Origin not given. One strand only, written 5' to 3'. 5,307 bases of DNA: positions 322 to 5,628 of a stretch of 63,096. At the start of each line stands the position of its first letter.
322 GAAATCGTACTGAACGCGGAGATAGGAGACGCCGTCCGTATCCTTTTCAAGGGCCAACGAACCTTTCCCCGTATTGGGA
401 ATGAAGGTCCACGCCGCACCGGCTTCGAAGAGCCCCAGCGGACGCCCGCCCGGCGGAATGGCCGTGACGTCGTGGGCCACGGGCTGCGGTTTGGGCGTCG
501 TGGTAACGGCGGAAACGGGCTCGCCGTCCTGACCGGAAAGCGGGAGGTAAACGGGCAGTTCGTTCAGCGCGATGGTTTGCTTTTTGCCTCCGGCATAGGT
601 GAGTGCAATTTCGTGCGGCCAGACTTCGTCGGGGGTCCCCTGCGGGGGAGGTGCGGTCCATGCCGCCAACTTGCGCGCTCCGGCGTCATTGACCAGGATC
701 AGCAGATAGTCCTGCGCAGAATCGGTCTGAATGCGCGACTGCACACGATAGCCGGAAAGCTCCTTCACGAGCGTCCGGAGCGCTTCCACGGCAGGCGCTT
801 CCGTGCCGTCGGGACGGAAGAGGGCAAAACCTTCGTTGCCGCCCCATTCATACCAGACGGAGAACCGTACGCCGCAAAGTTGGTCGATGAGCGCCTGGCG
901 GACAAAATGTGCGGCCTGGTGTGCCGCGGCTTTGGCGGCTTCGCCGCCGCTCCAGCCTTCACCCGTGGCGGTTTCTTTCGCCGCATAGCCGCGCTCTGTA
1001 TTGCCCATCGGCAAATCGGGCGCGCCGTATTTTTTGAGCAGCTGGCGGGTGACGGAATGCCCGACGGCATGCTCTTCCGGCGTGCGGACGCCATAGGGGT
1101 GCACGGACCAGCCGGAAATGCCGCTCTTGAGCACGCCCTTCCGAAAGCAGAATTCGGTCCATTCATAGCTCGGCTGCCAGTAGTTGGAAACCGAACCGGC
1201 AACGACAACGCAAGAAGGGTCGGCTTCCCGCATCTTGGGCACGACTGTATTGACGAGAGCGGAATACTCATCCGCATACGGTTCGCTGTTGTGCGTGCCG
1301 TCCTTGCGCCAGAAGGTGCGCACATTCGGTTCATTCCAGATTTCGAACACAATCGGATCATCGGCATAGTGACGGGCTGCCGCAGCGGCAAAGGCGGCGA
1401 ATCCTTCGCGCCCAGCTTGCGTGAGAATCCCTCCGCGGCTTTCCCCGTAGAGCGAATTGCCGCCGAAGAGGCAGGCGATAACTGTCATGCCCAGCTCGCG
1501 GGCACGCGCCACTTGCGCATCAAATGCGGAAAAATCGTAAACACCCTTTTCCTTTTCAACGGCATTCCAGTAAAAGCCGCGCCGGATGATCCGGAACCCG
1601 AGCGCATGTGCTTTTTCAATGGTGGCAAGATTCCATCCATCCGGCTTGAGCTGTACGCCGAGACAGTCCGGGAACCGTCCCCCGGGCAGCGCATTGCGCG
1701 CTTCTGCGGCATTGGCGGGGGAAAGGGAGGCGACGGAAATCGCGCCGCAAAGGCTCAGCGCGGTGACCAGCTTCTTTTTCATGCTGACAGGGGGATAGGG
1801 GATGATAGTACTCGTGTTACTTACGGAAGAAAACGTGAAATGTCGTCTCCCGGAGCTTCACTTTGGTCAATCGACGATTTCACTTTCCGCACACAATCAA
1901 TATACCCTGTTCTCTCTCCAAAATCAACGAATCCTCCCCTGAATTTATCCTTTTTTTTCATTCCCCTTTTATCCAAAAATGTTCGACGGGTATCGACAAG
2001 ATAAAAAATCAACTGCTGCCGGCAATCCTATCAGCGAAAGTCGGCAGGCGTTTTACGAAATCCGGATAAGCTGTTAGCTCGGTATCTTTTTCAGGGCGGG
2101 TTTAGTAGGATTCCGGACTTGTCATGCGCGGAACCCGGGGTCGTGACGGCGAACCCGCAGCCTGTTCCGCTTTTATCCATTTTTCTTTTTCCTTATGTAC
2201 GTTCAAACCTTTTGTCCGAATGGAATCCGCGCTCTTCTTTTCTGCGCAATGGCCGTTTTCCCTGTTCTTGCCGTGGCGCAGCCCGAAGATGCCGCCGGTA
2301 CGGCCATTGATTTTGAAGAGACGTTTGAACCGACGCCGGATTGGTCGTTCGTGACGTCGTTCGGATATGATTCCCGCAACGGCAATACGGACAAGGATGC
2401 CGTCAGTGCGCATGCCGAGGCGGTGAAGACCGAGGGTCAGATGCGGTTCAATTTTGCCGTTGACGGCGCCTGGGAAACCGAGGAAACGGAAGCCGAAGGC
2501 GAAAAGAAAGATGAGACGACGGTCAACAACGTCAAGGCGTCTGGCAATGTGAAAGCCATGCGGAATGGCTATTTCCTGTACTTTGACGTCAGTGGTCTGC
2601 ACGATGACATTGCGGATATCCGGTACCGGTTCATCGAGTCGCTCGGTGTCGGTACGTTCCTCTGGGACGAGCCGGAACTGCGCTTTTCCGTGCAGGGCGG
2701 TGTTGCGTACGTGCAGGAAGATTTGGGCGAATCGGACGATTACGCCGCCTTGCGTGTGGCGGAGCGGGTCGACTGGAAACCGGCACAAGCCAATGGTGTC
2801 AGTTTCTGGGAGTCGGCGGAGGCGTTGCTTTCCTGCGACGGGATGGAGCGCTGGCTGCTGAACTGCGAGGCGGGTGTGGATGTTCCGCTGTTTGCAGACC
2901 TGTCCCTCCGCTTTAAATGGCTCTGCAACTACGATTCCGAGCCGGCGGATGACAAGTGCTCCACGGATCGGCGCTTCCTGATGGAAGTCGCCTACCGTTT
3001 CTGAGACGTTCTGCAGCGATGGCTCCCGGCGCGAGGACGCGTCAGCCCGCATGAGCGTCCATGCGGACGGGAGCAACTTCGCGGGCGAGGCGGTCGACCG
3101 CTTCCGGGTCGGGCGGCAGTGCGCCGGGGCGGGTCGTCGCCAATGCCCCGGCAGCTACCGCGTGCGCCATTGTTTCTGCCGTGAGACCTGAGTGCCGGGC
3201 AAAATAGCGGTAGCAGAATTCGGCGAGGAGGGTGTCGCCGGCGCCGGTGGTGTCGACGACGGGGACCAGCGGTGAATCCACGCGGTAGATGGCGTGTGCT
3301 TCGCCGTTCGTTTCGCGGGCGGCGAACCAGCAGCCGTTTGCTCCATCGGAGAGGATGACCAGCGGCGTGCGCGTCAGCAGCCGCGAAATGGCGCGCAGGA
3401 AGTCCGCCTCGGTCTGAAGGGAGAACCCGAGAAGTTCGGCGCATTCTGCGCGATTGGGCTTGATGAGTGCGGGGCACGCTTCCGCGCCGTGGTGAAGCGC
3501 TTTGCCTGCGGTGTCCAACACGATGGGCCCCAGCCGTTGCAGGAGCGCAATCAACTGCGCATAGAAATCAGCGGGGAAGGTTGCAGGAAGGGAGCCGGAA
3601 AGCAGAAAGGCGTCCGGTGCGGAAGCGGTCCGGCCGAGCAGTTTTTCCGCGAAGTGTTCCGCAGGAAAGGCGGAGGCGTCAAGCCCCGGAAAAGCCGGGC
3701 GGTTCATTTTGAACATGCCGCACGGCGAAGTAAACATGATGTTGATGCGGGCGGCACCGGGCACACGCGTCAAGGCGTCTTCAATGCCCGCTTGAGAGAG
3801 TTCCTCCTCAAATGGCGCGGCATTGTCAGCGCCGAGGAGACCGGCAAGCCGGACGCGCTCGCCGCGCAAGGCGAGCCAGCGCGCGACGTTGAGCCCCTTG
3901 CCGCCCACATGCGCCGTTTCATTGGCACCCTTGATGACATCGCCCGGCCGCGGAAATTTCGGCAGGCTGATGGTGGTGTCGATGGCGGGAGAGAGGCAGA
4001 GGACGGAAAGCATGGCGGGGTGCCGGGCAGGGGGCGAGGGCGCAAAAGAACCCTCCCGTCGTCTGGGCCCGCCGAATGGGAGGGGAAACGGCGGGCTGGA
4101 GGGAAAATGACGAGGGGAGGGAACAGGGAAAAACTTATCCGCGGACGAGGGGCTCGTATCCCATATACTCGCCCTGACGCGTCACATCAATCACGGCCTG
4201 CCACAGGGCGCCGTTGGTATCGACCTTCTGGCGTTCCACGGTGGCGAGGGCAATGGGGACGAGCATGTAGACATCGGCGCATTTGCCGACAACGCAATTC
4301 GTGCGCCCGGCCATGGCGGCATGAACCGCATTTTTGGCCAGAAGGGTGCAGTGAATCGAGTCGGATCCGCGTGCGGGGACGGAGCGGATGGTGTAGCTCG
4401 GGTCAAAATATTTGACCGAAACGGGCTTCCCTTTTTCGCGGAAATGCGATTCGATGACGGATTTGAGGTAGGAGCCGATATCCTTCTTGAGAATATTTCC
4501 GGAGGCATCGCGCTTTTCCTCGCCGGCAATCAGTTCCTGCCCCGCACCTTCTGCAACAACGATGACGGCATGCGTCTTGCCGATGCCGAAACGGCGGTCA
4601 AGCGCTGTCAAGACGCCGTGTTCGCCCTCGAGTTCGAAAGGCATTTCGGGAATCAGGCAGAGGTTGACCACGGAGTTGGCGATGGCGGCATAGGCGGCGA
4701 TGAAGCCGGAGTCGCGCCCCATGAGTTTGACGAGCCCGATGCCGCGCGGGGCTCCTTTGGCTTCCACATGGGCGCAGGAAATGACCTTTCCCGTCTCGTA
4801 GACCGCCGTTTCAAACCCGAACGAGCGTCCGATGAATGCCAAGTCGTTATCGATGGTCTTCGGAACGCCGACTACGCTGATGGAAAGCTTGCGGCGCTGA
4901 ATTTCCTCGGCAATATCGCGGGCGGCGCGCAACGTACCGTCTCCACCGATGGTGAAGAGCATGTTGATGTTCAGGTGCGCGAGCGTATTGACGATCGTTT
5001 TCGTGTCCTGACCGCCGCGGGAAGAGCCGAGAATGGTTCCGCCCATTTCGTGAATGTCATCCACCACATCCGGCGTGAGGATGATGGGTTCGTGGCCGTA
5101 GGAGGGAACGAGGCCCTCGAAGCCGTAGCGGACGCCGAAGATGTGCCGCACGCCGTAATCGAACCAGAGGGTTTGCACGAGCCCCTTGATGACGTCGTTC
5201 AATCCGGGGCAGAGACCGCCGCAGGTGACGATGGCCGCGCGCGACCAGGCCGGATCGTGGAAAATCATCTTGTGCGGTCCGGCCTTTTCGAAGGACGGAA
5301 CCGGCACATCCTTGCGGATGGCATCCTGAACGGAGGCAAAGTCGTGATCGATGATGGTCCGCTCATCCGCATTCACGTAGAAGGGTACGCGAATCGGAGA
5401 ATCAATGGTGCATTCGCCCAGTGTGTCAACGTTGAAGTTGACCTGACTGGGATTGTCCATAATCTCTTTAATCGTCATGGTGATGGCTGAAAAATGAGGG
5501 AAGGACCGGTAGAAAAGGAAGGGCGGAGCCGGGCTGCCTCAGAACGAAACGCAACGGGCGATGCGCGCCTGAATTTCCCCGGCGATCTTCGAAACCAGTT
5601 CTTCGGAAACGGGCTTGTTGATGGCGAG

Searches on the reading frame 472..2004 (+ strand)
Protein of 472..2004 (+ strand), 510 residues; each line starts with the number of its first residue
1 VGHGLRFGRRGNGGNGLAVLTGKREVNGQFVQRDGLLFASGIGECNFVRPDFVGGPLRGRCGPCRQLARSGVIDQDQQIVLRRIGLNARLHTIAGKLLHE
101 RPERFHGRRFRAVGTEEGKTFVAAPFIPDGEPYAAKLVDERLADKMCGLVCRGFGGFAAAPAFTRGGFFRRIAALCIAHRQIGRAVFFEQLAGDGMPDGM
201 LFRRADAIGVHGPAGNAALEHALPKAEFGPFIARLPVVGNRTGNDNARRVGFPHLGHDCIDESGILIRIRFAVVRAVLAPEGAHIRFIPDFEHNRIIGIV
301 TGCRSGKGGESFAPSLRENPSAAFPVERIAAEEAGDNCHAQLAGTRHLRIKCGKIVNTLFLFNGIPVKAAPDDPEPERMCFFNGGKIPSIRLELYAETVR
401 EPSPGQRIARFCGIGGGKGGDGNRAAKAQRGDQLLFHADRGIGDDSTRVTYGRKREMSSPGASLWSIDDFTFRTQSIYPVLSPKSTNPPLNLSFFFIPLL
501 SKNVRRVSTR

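Call 6: search_protein_families(library=pfam, proteins=[window:472-2004:+], max_evalue=0.001)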
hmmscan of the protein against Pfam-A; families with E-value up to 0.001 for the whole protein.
window:472-2004:+ (510 aa): 0 families

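Call 74: search_protein_families(library=pfam, proteins=[window:472-2004:+], max_evalue=10)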
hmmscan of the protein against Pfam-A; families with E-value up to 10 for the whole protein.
window:472-2004:+ (510 aa): 1 family
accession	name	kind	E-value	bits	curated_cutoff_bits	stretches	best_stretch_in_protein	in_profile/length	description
PF21113.2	LarA_C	-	0.34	11.3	25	1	294-337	39-82/152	Lactate racemase C-terminal domain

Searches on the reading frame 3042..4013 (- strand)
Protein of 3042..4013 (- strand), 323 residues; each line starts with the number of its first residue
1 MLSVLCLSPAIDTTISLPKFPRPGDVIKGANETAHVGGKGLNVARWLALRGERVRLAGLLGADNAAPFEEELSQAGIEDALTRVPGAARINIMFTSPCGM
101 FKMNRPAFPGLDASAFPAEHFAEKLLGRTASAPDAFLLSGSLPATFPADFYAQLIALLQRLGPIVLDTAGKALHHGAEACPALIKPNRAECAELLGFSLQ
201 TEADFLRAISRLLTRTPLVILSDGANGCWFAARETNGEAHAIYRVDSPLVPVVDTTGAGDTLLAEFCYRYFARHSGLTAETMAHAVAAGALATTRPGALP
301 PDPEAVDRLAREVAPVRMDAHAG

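Call 6: search_protein_families(library=pfam, proteins=[window:3042-4013:-], max_evalue=0.001)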
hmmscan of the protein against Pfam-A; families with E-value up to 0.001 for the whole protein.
window:3042-4013:- (323 aa): 1 family
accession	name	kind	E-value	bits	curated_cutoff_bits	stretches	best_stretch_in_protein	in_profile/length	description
PF00294.29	PfkB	-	5.3e-35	121.6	25.8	1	12-303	13-300/302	pfkB family carbohydrate kinase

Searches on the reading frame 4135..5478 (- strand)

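Call 6: search_protein_families(library=pfam, proteins=[window:4135-5478:-], max_evalue=0.001)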
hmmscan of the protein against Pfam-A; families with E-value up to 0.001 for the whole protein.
window:4135-5478:- (447 aa): 1 family
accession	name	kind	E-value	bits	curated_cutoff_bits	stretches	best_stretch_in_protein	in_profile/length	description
PF00365.25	PFK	-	6.6e-58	196.7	30.9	1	80-387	1-276/277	Phosphofructokinase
